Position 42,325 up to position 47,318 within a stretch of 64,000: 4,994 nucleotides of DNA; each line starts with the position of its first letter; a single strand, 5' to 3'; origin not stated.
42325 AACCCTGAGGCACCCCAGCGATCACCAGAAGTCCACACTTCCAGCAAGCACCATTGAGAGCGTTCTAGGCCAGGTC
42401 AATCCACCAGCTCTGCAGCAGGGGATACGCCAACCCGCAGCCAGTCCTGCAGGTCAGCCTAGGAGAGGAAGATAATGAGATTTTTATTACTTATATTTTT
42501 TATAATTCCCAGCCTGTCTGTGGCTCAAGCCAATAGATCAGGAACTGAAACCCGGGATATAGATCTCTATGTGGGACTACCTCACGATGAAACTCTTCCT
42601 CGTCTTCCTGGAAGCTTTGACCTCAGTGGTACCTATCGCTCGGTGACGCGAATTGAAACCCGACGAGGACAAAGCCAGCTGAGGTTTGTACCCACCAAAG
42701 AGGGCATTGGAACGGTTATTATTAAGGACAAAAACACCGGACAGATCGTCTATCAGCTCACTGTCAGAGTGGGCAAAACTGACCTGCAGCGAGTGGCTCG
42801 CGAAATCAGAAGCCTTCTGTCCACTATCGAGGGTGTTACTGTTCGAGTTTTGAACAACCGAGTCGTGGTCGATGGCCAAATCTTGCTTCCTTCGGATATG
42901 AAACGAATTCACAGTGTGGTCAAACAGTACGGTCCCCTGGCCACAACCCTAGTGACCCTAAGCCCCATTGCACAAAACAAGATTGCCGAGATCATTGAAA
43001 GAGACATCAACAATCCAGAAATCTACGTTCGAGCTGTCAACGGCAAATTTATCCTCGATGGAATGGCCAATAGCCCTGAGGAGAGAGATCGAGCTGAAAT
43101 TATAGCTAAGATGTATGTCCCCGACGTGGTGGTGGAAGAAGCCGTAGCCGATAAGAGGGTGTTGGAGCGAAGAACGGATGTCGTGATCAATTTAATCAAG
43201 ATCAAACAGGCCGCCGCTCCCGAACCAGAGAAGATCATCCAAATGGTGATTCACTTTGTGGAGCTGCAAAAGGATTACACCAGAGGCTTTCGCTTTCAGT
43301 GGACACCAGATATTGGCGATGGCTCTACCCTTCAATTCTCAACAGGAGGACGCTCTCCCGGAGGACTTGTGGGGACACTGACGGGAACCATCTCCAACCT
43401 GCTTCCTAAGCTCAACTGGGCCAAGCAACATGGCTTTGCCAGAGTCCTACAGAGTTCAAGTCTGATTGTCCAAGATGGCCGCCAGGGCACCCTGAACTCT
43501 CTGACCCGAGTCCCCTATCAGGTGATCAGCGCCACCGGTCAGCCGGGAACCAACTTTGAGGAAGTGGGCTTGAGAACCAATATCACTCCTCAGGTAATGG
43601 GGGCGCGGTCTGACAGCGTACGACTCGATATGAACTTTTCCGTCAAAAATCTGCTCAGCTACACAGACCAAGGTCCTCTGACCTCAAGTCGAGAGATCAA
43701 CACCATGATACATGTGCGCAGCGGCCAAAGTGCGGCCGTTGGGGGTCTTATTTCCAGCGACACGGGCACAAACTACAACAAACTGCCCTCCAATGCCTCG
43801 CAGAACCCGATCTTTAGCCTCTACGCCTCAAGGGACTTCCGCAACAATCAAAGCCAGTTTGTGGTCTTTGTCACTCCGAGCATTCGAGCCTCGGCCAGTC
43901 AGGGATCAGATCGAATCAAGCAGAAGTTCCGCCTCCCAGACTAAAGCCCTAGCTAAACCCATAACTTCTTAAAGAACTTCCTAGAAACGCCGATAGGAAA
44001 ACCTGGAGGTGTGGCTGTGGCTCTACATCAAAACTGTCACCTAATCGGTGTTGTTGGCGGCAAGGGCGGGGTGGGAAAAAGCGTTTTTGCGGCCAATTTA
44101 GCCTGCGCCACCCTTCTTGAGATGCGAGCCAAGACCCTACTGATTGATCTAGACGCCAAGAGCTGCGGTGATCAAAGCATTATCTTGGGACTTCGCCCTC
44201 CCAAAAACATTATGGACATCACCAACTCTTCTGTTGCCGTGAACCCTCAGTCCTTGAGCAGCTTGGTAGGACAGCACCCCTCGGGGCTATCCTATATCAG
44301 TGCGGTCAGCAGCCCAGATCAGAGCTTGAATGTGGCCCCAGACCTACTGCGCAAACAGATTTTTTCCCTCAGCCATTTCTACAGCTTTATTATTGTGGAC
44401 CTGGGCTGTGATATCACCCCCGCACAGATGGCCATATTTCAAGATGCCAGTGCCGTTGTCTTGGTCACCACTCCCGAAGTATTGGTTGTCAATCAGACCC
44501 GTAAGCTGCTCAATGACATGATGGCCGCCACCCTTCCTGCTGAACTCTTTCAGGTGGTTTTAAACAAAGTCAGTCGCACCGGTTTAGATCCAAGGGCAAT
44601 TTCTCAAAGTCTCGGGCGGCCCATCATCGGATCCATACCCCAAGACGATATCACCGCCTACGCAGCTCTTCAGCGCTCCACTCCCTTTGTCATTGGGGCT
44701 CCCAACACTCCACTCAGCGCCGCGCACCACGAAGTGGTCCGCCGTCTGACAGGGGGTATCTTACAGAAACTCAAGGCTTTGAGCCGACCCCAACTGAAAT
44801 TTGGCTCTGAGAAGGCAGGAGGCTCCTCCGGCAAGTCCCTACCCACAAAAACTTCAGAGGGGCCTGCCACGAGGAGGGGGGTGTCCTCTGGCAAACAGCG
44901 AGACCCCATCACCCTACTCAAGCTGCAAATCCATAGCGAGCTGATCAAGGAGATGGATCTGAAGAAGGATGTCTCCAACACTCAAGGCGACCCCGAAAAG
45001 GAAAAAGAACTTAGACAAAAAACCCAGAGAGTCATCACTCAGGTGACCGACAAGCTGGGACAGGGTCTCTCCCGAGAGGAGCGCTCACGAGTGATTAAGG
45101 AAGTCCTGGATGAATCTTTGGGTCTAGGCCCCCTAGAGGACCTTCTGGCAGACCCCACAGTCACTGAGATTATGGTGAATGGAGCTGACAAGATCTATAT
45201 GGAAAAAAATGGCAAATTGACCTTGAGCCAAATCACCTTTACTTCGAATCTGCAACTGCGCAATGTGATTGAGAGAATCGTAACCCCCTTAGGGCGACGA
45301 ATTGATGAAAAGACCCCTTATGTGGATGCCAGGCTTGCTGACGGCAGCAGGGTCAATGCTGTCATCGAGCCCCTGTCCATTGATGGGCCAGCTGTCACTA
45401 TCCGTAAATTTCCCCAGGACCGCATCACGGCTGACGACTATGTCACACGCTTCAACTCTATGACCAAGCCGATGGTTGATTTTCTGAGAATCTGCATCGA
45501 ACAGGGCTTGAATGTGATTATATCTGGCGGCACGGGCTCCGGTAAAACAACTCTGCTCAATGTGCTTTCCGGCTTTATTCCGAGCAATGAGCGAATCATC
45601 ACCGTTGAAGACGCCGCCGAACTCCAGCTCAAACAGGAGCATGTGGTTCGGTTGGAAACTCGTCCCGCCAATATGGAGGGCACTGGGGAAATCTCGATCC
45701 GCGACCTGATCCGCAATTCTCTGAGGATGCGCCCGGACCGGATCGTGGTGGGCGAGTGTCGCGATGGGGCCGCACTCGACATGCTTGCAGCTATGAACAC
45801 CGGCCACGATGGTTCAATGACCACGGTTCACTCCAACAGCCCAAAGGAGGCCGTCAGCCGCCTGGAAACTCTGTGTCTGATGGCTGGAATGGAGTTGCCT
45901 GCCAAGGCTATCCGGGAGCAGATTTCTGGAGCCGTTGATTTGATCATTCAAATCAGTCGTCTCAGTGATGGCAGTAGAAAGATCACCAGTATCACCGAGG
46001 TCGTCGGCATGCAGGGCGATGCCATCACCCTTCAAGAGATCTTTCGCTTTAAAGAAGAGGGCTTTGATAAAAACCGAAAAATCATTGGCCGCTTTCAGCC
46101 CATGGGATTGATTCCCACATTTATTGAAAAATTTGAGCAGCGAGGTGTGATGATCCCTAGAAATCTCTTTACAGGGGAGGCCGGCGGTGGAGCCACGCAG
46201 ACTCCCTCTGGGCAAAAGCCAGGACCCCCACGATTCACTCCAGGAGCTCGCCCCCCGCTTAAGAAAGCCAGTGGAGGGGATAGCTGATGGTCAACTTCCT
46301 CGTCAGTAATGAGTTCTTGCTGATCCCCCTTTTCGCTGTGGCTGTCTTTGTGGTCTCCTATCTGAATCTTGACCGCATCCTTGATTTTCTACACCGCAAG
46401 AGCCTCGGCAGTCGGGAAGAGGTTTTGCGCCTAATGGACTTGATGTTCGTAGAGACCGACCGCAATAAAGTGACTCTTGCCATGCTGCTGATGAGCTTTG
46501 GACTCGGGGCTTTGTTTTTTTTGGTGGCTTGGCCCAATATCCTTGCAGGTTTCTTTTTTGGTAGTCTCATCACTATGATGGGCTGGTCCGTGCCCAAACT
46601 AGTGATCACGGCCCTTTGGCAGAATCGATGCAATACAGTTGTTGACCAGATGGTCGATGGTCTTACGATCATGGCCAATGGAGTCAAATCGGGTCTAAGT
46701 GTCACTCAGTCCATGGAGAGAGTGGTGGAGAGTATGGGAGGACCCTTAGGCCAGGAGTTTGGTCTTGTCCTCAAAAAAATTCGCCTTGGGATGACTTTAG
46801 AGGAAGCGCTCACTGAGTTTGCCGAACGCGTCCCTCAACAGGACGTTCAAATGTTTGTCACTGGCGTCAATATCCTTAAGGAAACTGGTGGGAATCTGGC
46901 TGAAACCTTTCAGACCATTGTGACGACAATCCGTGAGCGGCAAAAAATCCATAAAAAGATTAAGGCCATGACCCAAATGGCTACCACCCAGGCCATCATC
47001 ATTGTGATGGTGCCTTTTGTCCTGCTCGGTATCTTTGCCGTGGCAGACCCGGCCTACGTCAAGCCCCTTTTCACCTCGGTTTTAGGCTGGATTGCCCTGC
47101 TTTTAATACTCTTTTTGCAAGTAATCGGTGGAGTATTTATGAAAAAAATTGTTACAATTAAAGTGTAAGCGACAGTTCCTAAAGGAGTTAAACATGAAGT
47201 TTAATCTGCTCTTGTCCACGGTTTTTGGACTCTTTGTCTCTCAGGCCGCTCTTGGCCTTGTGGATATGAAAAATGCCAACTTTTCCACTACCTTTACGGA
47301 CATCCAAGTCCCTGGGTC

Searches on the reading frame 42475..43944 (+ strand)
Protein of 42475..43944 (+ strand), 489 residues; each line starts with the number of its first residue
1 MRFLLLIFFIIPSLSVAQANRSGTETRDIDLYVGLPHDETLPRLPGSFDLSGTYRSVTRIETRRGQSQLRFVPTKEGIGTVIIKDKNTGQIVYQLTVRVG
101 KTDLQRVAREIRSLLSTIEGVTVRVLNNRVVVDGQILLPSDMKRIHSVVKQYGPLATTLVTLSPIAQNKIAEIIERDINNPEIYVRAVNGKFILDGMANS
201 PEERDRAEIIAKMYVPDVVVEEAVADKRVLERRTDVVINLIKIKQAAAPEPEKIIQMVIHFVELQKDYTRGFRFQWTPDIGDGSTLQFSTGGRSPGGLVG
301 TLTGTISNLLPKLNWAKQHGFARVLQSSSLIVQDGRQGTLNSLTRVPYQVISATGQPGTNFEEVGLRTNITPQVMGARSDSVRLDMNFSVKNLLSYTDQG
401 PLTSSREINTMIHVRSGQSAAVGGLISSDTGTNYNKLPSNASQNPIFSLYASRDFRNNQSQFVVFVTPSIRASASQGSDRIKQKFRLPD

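Call 3: search_protein_families(library=pfam, proteins=[window:42475-43944:+], max_evalue=0.01)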
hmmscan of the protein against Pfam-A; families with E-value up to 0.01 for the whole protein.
window:42475-43944:+ (489 aa): 2 families
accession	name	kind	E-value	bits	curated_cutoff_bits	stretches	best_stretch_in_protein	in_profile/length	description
PF00263.26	Secretin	-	2.1e-22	79.9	27.5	1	317-470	3-167/169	Bacterial type II and III secretion system protein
PF04972.22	BON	-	1.4e-05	25.7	27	1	167-218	6-58/69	BON domain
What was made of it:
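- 42475..43944 (+): Secretin (RcpA/CpaC-like). Pfam Secretin, E 2e-22 (call 3).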

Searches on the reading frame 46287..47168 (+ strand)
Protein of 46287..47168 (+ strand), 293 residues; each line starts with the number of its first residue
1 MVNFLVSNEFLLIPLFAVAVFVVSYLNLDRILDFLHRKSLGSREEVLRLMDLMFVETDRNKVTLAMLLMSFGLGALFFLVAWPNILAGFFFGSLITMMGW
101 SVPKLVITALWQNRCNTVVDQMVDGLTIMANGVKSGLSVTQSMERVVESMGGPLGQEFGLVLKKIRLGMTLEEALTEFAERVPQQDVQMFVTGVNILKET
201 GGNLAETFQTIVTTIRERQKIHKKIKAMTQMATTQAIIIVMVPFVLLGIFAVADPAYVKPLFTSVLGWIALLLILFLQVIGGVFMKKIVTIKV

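Call 3: search_protein_families(library=pfam, proteins=[window:46287-47168:+], max_evalue=0.01)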
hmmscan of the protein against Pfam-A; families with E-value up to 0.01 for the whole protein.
window:46287-47168:+ (293 aa): 2 families
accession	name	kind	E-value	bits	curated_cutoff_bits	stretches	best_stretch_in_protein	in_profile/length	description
PF00482.28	T2SSF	-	7.2e-20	71.6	25.2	1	127-250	3-123/125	Type II secretion system (T2SS), protein F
PF19762.4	DUF6249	-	0.0096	16.3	33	1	13-100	10-94/104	Domain of unknown function (DUF6249)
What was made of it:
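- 46287..47168 (+): TadB-type inner-membrane platform protein. Pfam T2SSF, E 7e-20 (call 3).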

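Call 20: find_encoding_contigs(protein=window:46287-47168:+, flank=3500, max_places=10)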
Protein window:46287-47168:+ (293 aa): 6 contigs read that carry it; 3 places shown.
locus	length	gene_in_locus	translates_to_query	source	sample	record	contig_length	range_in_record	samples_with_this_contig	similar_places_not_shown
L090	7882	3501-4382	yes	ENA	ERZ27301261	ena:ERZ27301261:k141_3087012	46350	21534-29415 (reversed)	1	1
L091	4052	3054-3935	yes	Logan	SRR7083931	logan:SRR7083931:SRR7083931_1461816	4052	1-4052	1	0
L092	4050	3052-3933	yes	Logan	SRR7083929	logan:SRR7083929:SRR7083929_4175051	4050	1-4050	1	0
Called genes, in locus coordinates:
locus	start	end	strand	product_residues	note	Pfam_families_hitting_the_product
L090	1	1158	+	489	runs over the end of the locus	PF00263:Secretin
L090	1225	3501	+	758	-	PF01656:CbiA, PF10609:ParA (weak), PF13614:AAA_31 (weak), PF00437:T2SSE, PF27713:UCP018868 (faint), PF00005:ABC_tran (weak)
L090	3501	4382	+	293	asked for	PF00482:T2SSF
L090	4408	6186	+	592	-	PF20148:DUF6531, PF25023:TEN_YD-shell (faint), PF05593:RHS_repeat (faint)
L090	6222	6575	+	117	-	-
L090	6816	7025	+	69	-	-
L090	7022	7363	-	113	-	-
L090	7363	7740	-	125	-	PF00072:Response_reg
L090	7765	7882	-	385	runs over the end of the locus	-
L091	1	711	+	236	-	?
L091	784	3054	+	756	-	PF01656:CbiA, PF10609:ParA (weak), PF13614:AAA_31 (weak), PF00437:T2SSE, PF27713:UCP018868 (faint), PF00005:ABC_tran (weak)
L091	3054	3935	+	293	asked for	PF00482:T2SSF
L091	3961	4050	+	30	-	?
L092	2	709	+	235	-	?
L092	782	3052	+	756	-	PF01656:CbiA, PF10609:ParA (weak), PF13614:AAA_31 (weak), PF00437:T2SSE, PF27713:UCP018868 (faint), PF00005:ABC_tran (weak)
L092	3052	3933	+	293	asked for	PF00482:T2SSF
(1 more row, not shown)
